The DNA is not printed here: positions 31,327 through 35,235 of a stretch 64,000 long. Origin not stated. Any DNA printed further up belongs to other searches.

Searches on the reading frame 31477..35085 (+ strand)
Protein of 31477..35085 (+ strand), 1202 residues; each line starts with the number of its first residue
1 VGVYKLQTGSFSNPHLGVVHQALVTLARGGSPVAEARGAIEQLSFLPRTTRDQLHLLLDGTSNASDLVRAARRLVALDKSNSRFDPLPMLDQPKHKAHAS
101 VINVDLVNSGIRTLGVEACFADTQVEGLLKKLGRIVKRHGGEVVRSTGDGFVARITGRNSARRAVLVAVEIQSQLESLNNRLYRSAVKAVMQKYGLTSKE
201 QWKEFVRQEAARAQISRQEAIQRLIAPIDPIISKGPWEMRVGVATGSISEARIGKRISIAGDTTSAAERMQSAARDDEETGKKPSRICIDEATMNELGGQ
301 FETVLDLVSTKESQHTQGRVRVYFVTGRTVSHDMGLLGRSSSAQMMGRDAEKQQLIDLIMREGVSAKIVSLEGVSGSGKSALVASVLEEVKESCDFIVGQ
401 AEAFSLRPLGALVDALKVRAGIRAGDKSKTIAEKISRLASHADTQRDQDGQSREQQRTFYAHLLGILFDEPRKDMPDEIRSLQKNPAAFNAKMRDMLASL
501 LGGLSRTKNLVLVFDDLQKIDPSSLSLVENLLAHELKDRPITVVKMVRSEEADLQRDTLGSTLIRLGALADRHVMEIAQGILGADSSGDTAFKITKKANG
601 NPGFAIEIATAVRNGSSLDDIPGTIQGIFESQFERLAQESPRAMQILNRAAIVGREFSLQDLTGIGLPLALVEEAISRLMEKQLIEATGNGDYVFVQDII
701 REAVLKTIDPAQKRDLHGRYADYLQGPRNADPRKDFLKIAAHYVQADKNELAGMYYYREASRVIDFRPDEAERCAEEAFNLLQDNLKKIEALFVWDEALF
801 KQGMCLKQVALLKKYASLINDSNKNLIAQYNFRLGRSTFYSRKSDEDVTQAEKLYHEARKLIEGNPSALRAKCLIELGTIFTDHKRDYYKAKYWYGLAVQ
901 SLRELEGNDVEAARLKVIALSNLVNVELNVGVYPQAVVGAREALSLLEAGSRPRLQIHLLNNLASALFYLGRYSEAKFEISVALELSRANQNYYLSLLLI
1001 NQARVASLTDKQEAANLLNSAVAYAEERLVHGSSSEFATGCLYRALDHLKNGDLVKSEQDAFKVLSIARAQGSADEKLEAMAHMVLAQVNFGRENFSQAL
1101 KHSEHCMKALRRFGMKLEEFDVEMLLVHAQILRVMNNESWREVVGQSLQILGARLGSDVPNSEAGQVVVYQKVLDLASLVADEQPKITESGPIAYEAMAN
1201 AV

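Call 105: search_solved_structures(query=window:31477-35085:+, max_evalue=0.001)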
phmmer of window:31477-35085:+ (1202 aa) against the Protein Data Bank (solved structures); distinct sequences matched with E-value up to 0.001: 0.
